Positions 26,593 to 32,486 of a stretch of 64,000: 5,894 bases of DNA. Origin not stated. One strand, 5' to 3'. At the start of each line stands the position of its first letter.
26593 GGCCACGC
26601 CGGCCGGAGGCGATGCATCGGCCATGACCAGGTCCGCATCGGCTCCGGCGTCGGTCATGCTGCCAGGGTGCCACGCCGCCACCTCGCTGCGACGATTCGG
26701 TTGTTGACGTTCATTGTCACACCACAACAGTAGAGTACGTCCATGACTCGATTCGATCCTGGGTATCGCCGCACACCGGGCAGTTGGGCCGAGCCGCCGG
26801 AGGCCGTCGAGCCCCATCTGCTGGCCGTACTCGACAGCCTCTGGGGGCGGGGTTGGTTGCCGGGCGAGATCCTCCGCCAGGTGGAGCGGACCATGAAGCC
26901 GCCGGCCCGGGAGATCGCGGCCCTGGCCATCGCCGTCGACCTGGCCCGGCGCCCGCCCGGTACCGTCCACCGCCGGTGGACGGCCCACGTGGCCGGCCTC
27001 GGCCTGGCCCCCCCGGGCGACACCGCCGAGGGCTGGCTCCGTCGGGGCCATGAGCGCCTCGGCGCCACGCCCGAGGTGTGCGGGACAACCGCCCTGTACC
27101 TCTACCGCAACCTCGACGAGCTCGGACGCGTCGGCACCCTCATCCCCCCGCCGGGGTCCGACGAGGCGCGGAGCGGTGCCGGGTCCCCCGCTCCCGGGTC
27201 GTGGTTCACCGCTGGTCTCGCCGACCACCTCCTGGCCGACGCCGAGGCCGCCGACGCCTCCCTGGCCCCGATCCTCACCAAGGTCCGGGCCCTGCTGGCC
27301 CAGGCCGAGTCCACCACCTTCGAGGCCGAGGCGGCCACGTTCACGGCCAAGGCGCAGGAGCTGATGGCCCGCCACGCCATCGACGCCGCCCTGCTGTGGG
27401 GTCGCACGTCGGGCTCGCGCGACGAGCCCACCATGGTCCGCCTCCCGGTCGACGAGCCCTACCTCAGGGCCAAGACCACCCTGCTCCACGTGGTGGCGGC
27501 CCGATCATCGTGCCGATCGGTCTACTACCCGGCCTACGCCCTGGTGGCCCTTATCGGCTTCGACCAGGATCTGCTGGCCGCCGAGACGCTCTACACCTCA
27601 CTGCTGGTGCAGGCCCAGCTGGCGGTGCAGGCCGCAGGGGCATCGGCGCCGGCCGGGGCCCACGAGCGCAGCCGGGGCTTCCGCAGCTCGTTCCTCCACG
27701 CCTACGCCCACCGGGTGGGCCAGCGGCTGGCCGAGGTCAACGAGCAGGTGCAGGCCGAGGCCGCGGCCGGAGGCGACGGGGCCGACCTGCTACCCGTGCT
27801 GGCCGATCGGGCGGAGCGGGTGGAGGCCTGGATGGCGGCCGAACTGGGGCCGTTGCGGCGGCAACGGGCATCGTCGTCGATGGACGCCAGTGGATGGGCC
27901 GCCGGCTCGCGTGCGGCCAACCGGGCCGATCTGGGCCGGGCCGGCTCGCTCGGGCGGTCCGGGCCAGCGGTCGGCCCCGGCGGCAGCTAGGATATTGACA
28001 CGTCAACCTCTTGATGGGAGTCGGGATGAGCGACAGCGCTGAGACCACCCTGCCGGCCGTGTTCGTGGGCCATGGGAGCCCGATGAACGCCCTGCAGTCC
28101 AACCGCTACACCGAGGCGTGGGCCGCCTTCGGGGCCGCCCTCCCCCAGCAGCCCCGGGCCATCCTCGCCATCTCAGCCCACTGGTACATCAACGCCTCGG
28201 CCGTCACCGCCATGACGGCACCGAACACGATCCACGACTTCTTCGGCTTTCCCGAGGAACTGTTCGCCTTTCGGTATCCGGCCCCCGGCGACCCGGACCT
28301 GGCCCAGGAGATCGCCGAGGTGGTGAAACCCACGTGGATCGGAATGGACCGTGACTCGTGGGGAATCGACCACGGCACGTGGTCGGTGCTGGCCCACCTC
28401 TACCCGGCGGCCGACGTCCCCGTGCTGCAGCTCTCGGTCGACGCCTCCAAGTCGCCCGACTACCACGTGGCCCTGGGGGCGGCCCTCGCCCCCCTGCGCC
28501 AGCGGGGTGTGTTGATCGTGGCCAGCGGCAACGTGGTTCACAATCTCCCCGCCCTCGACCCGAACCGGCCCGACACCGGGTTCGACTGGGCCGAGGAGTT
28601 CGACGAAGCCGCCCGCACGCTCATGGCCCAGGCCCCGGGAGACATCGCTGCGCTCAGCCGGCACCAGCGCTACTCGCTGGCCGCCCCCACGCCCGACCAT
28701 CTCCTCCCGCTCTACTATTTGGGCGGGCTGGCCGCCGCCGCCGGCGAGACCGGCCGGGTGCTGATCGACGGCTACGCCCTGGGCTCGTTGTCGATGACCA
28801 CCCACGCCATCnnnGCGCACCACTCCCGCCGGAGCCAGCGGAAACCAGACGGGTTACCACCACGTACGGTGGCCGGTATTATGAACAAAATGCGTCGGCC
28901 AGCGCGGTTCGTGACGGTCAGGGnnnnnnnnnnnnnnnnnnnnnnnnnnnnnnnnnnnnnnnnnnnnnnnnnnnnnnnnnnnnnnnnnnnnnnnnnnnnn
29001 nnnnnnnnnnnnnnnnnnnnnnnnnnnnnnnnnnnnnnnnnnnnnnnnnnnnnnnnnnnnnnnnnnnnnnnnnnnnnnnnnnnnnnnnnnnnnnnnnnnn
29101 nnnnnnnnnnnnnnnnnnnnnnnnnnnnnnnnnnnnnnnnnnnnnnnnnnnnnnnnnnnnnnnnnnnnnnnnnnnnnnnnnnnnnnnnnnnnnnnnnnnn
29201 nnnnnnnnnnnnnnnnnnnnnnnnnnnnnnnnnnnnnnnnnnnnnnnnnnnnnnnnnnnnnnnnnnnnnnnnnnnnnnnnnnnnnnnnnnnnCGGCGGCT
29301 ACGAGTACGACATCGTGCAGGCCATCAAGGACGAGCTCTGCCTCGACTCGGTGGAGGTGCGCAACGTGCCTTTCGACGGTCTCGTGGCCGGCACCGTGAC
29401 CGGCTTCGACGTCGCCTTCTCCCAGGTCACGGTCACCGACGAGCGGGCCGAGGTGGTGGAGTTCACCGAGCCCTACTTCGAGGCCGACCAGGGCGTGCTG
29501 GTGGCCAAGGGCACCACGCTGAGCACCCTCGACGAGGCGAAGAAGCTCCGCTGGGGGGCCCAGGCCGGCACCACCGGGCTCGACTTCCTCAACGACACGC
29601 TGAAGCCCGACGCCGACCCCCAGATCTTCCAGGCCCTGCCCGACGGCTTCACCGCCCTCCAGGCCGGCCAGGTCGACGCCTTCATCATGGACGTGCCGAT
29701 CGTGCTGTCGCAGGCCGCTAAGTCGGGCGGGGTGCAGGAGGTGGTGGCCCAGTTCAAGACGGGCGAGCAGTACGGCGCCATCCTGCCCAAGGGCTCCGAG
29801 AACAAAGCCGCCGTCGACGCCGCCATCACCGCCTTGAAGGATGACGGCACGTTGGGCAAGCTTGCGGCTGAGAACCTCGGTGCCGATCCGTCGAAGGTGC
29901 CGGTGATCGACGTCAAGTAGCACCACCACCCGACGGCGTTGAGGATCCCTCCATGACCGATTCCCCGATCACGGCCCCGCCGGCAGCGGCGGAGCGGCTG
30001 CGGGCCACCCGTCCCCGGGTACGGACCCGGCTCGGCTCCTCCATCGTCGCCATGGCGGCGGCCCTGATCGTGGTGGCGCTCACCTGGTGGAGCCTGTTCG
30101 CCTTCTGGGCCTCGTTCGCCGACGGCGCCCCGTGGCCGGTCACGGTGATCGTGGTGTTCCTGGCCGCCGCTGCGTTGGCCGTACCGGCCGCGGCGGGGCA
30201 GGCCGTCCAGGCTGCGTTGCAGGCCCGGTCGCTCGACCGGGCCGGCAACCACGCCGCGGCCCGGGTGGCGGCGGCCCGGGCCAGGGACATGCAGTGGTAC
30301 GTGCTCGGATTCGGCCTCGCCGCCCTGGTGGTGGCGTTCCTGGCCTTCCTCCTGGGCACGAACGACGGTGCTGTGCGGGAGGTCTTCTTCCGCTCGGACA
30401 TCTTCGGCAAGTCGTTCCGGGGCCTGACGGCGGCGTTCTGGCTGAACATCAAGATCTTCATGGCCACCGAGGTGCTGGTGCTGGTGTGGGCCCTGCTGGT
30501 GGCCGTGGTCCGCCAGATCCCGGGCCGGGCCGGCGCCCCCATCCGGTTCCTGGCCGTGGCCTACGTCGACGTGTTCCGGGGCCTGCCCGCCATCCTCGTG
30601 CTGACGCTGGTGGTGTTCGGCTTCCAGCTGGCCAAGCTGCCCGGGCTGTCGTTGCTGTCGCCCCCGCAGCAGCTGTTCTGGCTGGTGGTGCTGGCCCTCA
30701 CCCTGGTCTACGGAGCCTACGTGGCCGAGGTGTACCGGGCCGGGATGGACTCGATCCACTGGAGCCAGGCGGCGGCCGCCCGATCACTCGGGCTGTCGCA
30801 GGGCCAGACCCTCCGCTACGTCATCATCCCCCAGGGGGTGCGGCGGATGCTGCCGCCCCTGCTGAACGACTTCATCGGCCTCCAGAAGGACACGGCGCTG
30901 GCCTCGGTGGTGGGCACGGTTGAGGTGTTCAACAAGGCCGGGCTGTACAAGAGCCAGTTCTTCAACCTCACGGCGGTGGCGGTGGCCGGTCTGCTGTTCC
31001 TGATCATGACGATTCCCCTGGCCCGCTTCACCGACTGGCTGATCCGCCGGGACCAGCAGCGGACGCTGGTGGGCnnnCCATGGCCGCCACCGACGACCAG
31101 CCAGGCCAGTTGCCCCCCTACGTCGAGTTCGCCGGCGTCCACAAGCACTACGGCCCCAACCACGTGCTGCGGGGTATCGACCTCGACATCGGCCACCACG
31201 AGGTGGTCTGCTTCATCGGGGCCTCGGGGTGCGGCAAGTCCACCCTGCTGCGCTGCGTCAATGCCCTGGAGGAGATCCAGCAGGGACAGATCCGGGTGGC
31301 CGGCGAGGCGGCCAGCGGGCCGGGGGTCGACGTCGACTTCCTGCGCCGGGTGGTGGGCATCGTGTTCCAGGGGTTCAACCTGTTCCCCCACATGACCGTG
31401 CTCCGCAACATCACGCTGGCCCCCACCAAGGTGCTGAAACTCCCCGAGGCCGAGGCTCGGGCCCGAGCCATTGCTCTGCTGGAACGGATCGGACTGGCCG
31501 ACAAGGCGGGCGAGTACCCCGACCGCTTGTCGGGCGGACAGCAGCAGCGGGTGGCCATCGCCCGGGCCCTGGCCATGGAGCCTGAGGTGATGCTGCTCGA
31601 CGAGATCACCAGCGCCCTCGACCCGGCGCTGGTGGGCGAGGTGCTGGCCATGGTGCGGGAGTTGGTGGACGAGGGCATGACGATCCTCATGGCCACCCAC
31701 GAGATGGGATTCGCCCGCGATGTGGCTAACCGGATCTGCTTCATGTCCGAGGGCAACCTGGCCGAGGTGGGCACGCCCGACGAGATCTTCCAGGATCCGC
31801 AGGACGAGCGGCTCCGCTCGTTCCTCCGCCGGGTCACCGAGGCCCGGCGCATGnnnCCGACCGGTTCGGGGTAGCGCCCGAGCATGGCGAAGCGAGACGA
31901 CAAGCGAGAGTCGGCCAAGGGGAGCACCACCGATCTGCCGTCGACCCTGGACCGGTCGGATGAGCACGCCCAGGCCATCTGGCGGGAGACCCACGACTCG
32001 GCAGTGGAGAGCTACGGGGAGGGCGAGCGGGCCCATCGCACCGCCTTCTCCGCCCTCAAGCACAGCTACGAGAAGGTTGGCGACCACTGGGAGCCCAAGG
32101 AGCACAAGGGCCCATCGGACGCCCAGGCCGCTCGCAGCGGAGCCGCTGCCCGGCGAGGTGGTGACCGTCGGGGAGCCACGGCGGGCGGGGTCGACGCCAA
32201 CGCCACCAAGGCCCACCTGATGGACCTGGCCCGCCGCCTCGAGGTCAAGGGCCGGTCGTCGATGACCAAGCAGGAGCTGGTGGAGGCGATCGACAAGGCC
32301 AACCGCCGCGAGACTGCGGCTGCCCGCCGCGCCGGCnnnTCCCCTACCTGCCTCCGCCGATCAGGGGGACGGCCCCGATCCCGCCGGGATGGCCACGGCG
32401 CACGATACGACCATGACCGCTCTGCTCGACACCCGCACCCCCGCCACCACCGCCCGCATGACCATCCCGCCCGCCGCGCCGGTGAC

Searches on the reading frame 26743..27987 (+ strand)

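Call 39: search_protein_families(library=pfam, proteins=[window:26743-27987:+], max_evalue=0.01)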
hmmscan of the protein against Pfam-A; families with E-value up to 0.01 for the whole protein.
window:26743-27987:+ (415 aa): 2 families
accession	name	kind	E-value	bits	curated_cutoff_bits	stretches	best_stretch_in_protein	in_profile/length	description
PF10979.13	DUF2786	-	1.4e-16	60.6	23.9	1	177-214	2-39/40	Protein of unknown function (DUF2786)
PF23771.1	DUF7168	-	6.6e-08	32.7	25.5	1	245-351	25-130/140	Domain of unknown function (DUF7168)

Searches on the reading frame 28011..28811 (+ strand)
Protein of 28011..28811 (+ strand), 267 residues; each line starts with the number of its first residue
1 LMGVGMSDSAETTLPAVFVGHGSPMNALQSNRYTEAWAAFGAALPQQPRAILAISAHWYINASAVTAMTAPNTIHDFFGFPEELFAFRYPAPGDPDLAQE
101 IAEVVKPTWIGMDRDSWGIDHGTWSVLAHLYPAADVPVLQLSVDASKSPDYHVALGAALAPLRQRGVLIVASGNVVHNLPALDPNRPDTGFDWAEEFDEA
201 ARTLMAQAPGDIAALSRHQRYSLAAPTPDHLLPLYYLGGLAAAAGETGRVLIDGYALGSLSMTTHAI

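Call 39: search_protein_families(library=pfam, proteins=[window:28011-28811:+], max_evalue=0.01)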
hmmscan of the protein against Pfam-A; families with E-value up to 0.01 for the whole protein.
window:28011-28811:+ (267 aa): 1 family
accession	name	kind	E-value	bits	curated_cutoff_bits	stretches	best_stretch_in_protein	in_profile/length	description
PF02900.23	LigB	-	5.2e-27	95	26.3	1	41-248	38-252/269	Catalytic LigB subunit of aromatic ring-opening dioxygenase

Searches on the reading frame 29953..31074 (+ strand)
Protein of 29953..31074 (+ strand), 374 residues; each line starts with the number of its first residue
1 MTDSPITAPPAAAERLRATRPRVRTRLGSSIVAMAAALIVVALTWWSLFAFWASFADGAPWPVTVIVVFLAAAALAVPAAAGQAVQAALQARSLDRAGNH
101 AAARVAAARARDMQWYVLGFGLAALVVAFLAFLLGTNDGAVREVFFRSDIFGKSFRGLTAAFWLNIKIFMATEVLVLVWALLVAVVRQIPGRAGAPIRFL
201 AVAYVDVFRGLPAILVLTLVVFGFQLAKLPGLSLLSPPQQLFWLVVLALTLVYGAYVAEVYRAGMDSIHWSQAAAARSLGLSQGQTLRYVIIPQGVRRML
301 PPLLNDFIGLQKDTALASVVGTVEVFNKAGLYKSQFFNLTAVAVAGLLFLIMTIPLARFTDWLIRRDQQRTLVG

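Call 23: search_protein_families(library=pfam, proteins=[window:29953-31074:+], max_evalue=0.001)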
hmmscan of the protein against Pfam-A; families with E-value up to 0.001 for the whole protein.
window:29953-31074:+ (374 aa): 1 family
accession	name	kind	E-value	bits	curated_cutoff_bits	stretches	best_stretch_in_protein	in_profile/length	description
PF00528.27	BPD_transp_1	-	2.2e-19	70.3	26.4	1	193-366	12-181/184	Binding-protein-dependent transport system inner membrane component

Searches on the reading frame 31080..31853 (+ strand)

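Call 23: search_protein_families(library=pfam, proteins=[window:31080-31853:+], max_evalue=0.001)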
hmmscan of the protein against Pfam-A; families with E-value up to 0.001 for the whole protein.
window:31080-31853:+ (258 aa): 4 families
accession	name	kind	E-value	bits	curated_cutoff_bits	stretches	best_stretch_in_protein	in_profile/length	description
PF00005.33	ABC_tran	-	3.1e-33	115.7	25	1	30-178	1-137/137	ABC transporter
PF13304.12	AAA_21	-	1.3e-08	35.8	27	1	150-209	238-300/304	AAA domain, putative AbiEii toxin, Type IV TA system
PF02463.25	SMC_N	-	2.9e-07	30.6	40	1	143-214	130-204/220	RecF/RecN/SMC N terminal domain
PF13401.12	AAA_22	-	0.00017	22.3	27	1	40-197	5-109/130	AAA domain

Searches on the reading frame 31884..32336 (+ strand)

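Call 23: search_protein_families(library=pfam, proteins=[window:31884-32336:+], max_evalue=0.001)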
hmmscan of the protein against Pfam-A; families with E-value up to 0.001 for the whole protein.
window:31884-32336:+ (151 aa): 2 families
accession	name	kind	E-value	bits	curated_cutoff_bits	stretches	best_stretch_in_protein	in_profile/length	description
PF06150.17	ChaB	-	1e-19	71.3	27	1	18-72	1-60/60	ChaB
PF07498.18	Rho_N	-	2.6e-07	30.9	24.9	1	112-139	10-37/43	Rho termination factor, N-terminal domain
